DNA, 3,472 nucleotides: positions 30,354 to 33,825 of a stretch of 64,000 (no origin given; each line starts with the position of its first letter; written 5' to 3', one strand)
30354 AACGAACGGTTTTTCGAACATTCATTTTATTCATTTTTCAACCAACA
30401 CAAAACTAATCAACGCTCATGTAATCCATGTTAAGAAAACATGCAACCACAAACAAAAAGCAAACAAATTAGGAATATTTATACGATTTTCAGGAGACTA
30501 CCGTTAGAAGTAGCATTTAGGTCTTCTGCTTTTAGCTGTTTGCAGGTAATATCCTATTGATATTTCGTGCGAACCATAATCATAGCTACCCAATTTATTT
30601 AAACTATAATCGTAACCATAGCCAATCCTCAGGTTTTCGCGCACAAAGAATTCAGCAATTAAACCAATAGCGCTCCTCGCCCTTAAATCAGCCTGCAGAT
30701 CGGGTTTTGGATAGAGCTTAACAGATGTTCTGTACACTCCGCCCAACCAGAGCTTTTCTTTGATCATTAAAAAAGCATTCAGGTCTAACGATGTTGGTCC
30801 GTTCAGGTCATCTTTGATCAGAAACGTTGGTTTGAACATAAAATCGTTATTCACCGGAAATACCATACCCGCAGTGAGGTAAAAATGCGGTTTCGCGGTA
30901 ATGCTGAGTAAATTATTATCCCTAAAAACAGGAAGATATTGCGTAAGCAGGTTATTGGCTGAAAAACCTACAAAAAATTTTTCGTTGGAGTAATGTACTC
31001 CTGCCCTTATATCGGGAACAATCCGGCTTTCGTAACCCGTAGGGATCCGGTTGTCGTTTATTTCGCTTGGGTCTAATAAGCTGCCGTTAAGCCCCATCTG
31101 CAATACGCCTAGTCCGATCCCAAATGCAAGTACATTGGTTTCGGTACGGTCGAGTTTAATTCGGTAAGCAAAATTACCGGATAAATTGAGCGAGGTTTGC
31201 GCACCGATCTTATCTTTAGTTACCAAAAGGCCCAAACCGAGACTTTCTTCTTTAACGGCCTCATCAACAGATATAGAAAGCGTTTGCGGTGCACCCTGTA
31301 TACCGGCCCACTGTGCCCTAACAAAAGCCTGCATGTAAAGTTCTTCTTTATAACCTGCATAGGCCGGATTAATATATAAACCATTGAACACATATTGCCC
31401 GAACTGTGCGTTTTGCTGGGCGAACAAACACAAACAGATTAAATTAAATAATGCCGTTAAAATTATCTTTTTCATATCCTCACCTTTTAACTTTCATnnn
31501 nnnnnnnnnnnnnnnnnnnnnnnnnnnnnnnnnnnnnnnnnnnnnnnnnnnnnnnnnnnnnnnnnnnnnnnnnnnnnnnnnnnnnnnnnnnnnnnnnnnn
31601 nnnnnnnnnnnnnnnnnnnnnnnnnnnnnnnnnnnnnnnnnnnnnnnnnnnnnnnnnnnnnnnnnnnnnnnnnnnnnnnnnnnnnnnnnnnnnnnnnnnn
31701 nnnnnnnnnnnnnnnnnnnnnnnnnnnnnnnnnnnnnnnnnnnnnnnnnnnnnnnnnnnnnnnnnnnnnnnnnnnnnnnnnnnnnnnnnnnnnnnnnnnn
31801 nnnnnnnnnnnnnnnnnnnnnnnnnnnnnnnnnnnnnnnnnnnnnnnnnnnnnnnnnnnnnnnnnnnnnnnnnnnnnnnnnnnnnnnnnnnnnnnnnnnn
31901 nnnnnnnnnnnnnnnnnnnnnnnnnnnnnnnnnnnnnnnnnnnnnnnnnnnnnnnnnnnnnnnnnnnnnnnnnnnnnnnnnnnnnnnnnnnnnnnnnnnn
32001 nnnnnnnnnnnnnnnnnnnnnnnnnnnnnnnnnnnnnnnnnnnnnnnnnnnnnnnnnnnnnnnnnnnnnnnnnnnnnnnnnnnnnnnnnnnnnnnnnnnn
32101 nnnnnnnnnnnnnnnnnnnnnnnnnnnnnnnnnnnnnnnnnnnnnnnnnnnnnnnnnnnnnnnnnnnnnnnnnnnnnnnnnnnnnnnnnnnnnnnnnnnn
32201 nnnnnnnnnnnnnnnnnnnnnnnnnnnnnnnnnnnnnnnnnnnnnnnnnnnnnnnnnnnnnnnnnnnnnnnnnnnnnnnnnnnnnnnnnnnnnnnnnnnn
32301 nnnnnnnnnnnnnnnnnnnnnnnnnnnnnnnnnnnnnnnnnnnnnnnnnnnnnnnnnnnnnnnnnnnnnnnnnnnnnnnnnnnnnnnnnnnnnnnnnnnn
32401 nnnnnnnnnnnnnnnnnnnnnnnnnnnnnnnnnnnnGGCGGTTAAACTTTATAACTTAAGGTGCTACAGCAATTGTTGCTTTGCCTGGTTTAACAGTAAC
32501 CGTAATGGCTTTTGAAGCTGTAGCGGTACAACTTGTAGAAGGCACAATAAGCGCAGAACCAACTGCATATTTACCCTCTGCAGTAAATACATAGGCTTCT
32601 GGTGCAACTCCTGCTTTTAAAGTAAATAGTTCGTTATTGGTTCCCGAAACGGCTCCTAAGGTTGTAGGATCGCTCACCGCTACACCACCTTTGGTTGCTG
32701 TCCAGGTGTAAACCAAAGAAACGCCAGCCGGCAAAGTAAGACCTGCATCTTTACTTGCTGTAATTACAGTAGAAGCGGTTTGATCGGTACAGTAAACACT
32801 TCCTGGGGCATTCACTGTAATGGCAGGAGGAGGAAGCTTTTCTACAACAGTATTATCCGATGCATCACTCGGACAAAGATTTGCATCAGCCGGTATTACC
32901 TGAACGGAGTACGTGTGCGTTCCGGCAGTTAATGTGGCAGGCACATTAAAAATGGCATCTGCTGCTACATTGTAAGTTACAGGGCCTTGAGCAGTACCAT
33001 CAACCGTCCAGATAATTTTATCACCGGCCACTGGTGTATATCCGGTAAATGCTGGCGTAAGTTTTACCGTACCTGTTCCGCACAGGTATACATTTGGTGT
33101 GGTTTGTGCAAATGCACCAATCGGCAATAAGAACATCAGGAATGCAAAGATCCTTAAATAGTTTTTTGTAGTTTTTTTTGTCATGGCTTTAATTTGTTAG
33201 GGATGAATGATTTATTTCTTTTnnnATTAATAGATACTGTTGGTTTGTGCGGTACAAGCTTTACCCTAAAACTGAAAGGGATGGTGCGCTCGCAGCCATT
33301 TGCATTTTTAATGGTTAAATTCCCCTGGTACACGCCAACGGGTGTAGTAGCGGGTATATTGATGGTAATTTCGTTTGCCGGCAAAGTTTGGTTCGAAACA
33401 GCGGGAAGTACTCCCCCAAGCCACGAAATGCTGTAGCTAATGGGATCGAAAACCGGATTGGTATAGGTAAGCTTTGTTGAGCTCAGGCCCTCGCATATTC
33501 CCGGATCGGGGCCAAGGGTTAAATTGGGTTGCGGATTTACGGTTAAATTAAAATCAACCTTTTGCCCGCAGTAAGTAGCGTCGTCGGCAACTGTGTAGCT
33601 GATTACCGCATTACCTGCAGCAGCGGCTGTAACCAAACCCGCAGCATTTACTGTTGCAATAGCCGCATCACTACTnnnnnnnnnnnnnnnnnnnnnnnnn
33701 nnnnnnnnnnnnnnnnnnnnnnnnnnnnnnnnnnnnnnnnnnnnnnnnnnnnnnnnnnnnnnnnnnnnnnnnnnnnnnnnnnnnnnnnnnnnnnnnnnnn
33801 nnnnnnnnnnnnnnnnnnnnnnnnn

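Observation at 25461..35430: Tandemly duplicated four-gene T9SS cassette: large adhesin-like protein, small Ig protein, miniature type-B-CTD cargo and a dedicated PorP/SprF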

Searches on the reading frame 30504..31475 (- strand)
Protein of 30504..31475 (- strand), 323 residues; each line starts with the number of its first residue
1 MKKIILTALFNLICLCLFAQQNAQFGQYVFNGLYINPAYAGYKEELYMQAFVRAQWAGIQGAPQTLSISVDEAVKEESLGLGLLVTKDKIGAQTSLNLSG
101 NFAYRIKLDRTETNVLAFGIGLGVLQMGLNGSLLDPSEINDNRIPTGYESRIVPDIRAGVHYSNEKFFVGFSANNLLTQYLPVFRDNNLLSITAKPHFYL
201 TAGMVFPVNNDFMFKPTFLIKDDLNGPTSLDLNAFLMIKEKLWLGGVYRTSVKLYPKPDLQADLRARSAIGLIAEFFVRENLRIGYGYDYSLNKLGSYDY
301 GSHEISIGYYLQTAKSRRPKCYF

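Call 3: search_protein_families(library=pfam, proteins=[window:30504-31475:-], max_evalue=0.01)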
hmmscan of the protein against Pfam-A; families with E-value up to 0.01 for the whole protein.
window:30504-31475:- (323 aa): 1 family
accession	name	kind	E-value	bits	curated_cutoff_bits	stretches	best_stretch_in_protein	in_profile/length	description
PF11751.14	PorP_SprF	-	7.8e-73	245.8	22.3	1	18-309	2-273/273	Type IX secretion system membrane protein PorP/SprF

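Call 4: search_protein_families(library=ncbifam, proteins=[window:30504-31475:-], max_evalue=0.01)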
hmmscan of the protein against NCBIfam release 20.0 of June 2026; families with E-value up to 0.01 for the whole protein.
window:30504-31475:- (323 aa): 1 family
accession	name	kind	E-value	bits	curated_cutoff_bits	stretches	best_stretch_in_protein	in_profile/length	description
TIGR03519.1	T9SS_PorP_fam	subfamily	5.2e-78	262.4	90.55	1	1-310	1-291/292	PorP/SprF family type IX secretion system membrane protein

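Call 79: search_solved_structures(query=window:30504-31475:-, max_evalue=0.01)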
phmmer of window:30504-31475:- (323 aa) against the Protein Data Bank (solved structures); distinct sequences matched with E-value up to 0.01: 0.

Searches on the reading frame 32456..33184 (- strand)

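Call 3: search_protein_families(library=pfam, proteins=[window:32456-33184:-], max_evalue=0.01)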
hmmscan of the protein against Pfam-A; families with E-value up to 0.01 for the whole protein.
window:32456-33184:- (242 aa): 1 family
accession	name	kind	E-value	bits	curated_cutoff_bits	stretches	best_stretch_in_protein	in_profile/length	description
PF19077.6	Big_13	-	0.0049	17.8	27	1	39-97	24-84/102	Bacterial Ig-like domain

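Call 4: search_protein_families(library=ncbifam, proteins=[window:32456-33184:-], max_evalue=0.01)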
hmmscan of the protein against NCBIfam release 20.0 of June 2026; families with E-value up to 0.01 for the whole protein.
window:32456-33184:- (242 aa): 0 families

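Call 72: search_protein_families(library=ncbifam, proteins=[window:32459-33184:-], max_evalue=10)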
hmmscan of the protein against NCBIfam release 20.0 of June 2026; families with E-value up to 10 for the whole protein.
window:32459-33184:- (242 aa): 1 family
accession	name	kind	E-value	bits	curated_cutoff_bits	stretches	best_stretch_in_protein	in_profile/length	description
NF002707.0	PRK02509.1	equivalog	0.18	9.6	949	1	87-172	545-624/983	hypothetical protein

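Call 73: search_protein_families(library=pfam, proteins=[window:32459-33184:-], max_evalue=10)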
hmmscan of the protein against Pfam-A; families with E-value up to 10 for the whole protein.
window:32459-33184:- (242 aa): 3 families
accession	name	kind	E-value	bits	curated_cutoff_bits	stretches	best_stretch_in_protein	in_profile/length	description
PF19077.6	Big_13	-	0.0049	17.8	27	1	39-97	24-84/102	Bacterial Ig-like domain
PF18224.6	ToxB_N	-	0.028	14.9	25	1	61-103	18-59/61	ToxB N-terminal domain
PF22433.2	MtxA_IG-like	-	0.13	12.6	26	1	83-109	51-77/83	Magnetotaxis protein MtxA, Immunoglobulin-like domain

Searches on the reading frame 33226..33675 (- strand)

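Call 72: search_protein_families(library=ncbifam, proteins=[window:33226-33675:-], max_evalue=10)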
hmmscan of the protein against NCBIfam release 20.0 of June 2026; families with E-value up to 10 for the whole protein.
window:33226-33675:- (150 aa): 0 families

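Call 73: search_protein_families(library=pfam, proteins=[window:33226-33675:-], max_evalue=10)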
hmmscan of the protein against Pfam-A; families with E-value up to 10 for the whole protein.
window:33226-33675:- (150 aa): 4 families
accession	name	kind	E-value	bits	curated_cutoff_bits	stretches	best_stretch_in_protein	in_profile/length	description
PF02368.24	Big_2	-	5.7e-05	23.4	22.8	1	1-31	40-70/79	Bacterial Ig-like domain (group 2)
PF22680.2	Glyco_hydro_123_N_2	-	0.0096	16.2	27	1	102-123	120-141/142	Glycoside hydrolase 123 N-terminal domain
PF14352.11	DUF4402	-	0.094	13.8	25.2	0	104-123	107-126/129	Domain of unknown function (DUF4402)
PF19543.5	GH123_N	-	0.33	9.2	22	1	100-139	267-306/969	Glycoside hydrolase 123, N-terminal domain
